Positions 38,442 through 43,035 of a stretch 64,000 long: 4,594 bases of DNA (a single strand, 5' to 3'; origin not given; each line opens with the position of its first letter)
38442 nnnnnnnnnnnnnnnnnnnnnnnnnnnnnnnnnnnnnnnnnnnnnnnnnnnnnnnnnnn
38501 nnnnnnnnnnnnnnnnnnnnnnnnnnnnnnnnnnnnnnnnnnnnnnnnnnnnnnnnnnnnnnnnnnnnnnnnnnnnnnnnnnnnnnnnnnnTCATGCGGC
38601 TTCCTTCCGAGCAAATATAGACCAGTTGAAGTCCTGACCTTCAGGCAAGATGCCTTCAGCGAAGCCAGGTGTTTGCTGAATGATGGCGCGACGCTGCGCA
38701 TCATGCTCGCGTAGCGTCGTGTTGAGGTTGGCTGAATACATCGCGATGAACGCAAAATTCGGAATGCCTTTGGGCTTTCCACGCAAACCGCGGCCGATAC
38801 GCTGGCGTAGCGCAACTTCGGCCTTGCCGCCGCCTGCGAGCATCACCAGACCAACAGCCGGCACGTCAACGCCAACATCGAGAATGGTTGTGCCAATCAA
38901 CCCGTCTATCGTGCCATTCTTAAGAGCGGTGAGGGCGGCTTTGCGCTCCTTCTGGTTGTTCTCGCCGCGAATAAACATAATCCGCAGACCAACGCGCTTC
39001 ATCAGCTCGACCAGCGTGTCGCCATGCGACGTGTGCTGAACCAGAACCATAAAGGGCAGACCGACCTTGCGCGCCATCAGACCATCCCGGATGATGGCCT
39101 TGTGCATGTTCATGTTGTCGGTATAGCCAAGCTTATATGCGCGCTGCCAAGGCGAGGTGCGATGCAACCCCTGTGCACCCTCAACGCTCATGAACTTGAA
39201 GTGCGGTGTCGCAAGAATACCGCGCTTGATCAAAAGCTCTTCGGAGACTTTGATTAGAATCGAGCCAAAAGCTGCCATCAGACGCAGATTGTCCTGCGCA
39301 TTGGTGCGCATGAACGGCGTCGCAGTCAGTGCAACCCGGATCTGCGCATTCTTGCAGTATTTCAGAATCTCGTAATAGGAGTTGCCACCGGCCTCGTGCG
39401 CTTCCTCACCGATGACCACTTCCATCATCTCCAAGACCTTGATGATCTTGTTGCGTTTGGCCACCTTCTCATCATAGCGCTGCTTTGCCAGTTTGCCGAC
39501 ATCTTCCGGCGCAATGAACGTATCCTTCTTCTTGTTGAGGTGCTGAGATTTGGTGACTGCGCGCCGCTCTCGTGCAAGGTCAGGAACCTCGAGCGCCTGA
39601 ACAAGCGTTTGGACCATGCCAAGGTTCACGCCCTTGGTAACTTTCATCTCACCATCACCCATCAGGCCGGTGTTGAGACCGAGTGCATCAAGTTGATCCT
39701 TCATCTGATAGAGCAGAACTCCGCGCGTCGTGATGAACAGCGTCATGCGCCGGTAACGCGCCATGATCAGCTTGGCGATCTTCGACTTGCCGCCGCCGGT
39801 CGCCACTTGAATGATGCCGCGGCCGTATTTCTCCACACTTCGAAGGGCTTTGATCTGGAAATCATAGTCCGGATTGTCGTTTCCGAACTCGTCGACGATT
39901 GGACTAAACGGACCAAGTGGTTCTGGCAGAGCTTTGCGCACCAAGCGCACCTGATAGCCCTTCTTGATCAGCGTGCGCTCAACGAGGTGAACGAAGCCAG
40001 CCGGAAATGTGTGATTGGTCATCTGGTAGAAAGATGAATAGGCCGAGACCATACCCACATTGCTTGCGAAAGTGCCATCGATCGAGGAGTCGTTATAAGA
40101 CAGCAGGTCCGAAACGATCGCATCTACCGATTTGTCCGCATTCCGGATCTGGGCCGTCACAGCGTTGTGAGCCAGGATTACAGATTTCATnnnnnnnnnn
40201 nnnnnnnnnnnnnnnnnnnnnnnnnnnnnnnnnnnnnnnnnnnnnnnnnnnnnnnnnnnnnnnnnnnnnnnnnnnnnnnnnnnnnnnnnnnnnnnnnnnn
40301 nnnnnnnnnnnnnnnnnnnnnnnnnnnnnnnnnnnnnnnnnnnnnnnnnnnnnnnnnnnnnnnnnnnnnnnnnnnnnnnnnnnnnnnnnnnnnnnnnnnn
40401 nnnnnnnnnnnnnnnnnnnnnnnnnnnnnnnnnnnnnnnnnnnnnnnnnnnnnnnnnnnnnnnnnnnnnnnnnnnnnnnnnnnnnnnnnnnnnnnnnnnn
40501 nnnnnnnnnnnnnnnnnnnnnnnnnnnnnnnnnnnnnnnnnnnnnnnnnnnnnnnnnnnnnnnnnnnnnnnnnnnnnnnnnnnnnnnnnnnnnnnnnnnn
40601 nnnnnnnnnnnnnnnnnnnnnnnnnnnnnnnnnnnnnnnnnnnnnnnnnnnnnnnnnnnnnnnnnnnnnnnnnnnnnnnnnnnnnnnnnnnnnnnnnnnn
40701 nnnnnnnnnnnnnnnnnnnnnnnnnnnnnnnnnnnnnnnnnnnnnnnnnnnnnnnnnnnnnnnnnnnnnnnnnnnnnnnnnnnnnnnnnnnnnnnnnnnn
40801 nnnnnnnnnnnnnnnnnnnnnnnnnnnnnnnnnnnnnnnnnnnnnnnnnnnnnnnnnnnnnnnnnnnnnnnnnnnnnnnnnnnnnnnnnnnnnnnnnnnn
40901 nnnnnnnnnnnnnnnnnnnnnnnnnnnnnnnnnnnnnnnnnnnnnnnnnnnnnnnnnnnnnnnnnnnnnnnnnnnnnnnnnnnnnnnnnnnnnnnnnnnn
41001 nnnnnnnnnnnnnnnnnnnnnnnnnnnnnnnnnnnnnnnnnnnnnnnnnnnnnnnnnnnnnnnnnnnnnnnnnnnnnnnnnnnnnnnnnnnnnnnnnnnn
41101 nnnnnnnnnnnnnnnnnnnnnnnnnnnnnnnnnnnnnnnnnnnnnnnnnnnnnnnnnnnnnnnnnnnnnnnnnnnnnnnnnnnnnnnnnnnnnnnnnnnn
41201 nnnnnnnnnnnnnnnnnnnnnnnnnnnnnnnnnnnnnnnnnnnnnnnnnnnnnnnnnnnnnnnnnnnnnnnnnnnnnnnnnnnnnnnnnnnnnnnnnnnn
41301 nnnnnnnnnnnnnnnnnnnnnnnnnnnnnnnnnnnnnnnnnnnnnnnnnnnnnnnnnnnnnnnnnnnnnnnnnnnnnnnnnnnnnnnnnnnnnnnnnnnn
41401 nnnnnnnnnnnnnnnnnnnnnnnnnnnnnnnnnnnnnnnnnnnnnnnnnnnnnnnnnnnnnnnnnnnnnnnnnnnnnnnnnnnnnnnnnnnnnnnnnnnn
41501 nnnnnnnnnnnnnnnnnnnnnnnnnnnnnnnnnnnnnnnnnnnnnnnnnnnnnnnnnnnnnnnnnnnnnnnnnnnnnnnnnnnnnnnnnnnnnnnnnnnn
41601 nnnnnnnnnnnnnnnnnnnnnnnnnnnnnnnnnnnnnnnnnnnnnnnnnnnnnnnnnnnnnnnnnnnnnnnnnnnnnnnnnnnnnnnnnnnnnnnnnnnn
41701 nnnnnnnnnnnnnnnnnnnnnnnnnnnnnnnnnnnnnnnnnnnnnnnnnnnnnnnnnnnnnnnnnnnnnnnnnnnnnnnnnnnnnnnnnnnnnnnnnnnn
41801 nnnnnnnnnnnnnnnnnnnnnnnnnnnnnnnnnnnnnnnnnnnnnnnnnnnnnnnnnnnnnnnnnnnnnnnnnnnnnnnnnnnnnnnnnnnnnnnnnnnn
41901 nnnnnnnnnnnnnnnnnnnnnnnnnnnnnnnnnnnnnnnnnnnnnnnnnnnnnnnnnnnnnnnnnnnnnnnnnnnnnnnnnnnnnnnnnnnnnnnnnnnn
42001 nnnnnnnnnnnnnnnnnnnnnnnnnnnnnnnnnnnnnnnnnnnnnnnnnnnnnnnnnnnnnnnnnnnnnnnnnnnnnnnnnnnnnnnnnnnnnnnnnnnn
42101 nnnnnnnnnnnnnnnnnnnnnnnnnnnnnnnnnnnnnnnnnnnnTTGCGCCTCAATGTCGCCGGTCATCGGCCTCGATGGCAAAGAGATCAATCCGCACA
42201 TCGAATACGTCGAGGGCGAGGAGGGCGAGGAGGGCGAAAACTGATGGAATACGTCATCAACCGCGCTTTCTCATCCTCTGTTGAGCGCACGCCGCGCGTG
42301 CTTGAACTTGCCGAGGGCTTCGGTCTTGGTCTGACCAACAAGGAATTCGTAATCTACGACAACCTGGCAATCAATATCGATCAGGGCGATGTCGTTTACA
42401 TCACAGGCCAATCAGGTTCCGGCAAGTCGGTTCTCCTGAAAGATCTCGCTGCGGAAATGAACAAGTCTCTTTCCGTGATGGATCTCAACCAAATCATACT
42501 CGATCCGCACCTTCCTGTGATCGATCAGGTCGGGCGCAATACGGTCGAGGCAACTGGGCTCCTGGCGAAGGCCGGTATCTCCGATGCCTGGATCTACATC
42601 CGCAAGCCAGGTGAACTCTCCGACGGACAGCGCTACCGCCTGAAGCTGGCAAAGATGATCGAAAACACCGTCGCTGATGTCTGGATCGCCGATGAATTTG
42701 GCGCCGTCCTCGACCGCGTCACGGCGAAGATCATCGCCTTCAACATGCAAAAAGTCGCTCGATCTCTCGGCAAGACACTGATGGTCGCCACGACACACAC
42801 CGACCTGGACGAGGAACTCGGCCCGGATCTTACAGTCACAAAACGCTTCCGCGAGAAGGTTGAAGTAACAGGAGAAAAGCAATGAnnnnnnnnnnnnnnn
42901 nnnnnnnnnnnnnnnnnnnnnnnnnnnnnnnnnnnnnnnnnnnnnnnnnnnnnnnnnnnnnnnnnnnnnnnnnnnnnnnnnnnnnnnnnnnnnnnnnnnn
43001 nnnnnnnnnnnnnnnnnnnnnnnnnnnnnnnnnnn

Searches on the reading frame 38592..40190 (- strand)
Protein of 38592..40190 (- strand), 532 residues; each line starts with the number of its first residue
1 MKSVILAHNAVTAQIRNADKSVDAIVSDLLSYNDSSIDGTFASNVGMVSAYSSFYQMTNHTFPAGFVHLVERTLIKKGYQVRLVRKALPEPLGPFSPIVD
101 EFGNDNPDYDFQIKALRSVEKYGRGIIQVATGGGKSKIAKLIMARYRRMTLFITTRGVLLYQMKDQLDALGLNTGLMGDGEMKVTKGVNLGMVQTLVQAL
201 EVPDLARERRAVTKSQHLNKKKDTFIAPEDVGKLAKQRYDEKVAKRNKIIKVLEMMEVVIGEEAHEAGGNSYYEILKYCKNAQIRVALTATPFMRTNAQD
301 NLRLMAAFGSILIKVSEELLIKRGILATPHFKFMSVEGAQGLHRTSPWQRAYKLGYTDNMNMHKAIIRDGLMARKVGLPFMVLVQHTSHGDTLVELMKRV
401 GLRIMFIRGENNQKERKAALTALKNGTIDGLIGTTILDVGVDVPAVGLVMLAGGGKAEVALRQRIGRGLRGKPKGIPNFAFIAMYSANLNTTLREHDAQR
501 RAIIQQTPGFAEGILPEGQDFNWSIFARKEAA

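Call 12: search_protein_families(library=phrogs, proteins=[window:38592-40190:-], max_evalue=0.001)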
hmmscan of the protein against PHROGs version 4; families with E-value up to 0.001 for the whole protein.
window:38592-40190:- (532 aa): 5 families
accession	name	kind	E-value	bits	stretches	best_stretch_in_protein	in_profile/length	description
phrog_16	-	DNA, RNA and nucleotide metabolism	1.2e-71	243.2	1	109-499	274-611/986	DNA helicase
phrog_9690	-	DNA, RNA and nucleotide metabolism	4.9e-36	125.3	1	252-474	37-259/306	DNA helicase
phrog_34613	-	unknown function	0.00012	21.4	0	403-469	497-567/666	-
phrog_16259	-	DNA, RNA and nucleotide metabolism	0.00017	22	1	8-197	9-215/330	DNA helicase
phrog_14619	-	DNA, RNA and nucleotide metabolism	0.00022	21.8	0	110-266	122-287/314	DNA helicase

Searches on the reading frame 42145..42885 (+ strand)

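Call 24: search_protein_families(library=pfam, proteins=[window:42145-42885:+], max_evalue=0.01)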
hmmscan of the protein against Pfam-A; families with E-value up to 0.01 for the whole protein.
window:42145-42885:+ (246 aa): 10 families
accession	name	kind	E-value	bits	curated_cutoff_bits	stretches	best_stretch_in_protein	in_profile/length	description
PF00005.33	ABC_tran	-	5e-11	43.8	25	1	72-107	2-37/137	ABC transporter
PF13191.12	AAA_16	-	0.00012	23.1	32.6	1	79-113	22-59/167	AAA ATPase domain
PF00004.35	AAA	-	0.00051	20.9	21.2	1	84-241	1-129/131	ATPase family associated with various cellular activities (AAA)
PF13401.12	AAA_22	-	0.00052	20.8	27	1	81-113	5-33/130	AAA domain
PF13555.12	AAA_29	-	0.00059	20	27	1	71-98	12-39/61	P-loop containing region of AAA domain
PF00910.28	RNA_helicase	-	0.00094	20.1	21.5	1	84-116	1-33/105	RNA helicase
PF25199.1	nSTAND_NTPase5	-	0.0013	19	34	1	79-106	39-66/145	Novel STAND NTPase 5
PF20720.3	nSTAND3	-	0.0045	17.1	27.2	0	79-114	15-51/155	Novel STAND NTPase 3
PF13481.12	AAA_25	-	0.0053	16.8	27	1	78-106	30-58/195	AAA domain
PF05729.18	NACHT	-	0.0081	16.4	26.7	0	82-106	1-25/167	NACHT domain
